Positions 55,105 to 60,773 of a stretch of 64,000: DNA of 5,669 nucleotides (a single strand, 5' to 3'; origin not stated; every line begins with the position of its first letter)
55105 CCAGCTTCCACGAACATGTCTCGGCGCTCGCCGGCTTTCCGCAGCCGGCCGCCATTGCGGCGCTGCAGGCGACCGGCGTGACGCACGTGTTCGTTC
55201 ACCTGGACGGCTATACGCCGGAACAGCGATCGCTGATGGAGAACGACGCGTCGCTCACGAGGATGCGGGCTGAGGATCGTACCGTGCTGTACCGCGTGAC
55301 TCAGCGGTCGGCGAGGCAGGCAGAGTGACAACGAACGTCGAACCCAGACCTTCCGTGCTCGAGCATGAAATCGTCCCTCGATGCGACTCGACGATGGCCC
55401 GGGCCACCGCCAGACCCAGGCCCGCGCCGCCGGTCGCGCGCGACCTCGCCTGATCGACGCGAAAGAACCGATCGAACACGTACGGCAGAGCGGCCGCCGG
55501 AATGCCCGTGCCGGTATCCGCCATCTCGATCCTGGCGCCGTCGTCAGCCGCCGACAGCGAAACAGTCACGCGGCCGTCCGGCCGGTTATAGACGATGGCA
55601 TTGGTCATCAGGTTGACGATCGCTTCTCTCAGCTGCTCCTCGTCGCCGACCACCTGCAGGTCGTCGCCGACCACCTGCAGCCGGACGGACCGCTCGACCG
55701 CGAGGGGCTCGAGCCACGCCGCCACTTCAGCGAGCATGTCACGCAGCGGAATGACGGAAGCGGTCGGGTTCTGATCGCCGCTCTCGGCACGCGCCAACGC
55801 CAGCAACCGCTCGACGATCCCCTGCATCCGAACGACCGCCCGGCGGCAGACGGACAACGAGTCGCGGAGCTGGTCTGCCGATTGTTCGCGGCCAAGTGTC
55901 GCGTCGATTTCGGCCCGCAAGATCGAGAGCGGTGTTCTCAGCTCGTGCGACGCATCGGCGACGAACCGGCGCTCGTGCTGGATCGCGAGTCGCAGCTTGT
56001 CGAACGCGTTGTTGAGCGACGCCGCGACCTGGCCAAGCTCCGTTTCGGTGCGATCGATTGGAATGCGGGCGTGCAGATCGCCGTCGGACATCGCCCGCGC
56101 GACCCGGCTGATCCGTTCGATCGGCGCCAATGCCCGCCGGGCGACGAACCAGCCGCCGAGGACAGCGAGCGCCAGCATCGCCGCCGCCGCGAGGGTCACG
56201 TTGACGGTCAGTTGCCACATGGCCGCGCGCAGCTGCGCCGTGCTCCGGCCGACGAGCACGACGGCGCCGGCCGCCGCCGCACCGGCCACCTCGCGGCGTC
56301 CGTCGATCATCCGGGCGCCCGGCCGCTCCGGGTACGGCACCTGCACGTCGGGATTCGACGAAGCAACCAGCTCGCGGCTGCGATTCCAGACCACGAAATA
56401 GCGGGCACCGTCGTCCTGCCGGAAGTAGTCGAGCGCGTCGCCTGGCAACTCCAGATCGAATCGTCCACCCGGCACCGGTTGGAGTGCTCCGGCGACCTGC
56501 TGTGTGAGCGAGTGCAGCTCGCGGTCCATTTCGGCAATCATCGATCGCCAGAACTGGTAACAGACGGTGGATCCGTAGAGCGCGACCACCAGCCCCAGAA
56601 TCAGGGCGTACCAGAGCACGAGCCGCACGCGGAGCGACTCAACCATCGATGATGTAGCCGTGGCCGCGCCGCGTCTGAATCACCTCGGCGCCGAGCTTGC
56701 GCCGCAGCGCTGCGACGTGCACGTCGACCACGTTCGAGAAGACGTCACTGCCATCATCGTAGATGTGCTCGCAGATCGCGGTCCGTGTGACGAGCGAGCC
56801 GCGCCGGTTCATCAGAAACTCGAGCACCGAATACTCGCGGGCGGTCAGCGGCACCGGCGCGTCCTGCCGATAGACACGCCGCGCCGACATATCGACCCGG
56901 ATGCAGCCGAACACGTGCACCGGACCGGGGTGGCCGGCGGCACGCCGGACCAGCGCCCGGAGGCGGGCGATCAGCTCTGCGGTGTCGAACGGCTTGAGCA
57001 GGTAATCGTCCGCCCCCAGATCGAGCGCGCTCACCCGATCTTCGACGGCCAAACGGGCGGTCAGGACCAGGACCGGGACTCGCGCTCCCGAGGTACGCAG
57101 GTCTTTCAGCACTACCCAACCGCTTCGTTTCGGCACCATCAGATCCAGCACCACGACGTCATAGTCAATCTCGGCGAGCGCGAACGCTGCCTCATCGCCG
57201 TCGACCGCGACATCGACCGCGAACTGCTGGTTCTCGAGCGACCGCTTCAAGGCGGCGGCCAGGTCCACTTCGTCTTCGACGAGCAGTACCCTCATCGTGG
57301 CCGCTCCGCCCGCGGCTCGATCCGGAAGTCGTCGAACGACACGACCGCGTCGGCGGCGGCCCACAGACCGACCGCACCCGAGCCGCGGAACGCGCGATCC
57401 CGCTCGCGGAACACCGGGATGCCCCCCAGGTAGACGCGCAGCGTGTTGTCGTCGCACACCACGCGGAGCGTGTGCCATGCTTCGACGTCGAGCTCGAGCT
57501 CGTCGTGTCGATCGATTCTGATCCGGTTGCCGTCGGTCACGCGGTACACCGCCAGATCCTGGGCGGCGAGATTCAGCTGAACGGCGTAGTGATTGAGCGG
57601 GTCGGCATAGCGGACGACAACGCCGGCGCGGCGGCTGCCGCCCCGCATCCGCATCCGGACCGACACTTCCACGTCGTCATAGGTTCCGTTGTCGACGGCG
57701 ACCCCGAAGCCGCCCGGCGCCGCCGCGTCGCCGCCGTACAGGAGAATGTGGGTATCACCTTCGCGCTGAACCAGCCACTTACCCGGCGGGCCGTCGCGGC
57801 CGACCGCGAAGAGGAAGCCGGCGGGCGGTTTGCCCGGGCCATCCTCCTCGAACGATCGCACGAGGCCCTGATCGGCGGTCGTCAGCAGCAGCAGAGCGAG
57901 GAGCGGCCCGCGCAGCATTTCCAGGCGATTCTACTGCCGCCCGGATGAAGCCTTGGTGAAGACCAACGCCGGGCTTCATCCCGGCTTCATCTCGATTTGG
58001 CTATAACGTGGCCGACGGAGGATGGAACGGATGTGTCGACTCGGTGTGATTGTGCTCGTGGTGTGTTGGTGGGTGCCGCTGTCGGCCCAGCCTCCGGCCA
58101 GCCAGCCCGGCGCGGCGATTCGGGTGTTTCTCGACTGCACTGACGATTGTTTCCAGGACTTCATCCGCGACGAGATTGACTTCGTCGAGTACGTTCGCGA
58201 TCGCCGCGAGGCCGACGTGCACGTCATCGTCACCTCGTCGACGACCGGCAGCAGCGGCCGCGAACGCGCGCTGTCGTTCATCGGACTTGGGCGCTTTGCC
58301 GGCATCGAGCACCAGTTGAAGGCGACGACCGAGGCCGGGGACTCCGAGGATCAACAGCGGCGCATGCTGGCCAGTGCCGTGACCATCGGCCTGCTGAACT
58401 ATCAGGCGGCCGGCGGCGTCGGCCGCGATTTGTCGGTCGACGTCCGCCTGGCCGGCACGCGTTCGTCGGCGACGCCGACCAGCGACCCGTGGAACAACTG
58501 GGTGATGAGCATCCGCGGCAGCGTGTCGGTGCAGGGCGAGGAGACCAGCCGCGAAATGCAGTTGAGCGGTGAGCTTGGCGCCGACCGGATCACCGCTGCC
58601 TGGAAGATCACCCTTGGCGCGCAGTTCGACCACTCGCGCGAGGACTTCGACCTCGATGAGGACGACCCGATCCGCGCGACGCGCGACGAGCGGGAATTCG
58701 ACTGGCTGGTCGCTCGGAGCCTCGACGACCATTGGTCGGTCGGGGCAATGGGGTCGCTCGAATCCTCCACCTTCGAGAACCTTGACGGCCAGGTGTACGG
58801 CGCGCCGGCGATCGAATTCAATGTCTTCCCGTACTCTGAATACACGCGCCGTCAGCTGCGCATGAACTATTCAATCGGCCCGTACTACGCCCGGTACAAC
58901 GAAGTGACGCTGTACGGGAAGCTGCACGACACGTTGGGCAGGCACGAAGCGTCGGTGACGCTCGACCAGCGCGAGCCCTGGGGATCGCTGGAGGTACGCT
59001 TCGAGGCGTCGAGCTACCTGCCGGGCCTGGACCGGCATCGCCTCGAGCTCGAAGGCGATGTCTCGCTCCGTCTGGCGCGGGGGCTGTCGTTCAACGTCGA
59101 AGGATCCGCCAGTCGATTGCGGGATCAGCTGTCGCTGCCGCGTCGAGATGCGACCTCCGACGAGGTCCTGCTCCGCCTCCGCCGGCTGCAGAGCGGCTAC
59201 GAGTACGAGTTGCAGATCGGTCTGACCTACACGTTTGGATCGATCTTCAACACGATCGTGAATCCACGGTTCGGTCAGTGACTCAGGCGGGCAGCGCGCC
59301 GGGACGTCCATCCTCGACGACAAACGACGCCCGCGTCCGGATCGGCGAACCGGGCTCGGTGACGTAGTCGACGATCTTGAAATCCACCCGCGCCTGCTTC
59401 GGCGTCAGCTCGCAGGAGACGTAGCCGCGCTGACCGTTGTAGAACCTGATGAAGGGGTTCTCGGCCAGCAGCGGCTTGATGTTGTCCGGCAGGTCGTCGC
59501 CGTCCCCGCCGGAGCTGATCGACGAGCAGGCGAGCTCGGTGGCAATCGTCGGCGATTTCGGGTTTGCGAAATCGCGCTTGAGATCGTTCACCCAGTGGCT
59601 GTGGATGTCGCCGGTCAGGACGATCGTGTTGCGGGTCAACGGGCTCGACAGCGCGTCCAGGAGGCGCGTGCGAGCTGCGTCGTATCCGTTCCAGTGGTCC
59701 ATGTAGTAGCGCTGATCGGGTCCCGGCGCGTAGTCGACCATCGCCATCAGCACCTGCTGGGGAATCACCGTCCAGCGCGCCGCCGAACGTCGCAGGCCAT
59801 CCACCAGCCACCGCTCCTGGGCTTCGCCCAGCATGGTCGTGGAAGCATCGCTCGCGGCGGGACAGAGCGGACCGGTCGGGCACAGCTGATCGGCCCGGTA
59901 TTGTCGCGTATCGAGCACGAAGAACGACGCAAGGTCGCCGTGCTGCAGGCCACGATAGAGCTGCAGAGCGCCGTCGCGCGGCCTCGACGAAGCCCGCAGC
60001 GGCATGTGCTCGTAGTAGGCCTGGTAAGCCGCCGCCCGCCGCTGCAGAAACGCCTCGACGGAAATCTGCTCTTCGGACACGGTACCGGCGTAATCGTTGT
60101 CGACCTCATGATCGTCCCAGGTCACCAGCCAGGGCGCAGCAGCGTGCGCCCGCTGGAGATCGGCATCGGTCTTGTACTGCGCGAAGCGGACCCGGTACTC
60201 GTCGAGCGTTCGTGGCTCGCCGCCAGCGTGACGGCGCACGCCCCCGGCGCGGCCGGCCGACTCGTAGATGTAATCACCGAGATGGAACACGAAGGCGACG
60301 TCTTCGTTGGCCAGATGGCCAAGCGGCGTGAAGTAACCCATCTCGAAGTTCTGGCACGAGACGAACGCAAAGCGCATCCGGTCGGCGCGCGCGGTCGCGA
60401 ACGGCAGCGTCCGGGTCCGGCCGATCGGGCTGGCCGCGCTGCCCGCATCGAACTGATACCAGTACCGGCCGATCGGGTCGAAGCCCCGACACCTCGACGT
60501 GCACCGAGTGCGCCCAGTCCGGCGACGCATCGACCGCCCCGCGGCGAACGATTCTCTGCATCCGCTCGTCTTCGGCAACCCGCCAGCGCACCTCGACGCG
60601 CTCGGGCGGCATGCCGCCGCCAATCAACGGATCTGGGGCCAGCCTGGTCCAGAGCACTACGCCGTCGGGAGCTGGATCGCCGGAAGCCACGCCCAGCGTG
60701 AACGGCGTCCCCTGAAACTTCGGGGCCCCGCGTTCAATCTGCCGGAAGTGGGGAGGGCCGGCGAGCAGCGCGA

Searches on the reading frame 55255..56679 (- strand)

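Call 47: search_protein_families(library=pfam, proteins=[window:55255-56679:-], max_evalue=0.00001)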
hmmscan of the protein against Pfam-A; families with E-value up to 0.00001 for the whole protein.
window:55255-56679:- (474 aa): 3 families
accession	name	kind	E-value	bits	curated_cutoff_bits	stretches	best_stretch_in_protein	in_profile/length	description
PF02518.31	HATPase_c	-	3.1e-29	102.1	26.4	1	345-456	1-110/111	Histidine kinase-, DNA gyrase B-, and HSP90-like ATPase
PF00512.31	HisKA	-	8.5e-15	55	26.9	1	237-301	3-66/66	His Kinase A (phospho-acceptor) domain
PF00672.30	HAMP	-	2.2e-14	53.9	25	1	178-230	1-52/53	HAMP domain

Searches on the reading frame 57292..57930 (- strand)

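Call 47: search_protein_families(library=pfam, proteins=[window:57292-57930:-], max_evalue=0.00001)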
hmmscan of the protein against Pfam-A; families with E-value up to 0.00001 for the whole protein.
window:57292-57930:- (212 aa): 1 family
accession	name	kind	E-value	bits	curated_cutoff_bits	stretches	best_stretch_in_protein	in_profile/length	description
PF06439.18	3keto-disac_hyd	-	7.8e-08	33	26.8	1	61-204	34-186/187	3-keto-disaccharide hydrolase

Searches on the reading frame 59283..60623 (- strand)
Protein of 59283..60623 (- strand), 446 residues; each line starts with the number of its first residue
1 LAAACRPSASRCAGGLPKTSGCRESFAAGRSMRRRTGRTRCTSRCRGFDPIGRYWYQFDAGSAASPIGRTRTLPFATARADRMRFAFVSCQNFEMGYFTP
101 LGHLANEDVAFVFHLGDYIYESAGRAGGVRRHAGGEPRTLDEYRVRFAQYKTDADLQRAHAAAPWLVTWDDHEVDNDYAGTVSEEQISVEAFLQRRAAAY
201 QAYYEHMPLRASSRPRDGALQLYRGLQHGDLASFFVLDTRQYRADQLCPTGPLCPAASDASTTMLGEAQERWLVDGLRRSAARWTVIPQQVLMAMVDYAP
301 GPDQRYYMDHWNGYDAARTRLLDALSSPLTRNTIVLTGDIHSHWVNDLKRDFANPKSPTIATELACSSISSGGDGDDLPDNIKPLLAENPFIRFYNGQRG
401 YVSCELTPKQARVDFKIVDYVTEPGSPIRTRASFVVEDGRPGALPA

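Call 47: search_protein_families(library=pfam, proteins=[window:59283-60623:-], max_evalue=0.00001)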
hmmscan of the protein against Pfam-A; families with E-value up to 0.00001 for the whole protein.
window:59283-60623:- (446 aa): 1 family
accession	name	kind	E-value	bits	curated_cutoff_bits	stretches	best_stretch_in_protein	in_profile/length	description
PF09423.15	PhoD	-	9.7e-112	373.9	27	1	85-415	1-343/343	PhoD-like phosphatase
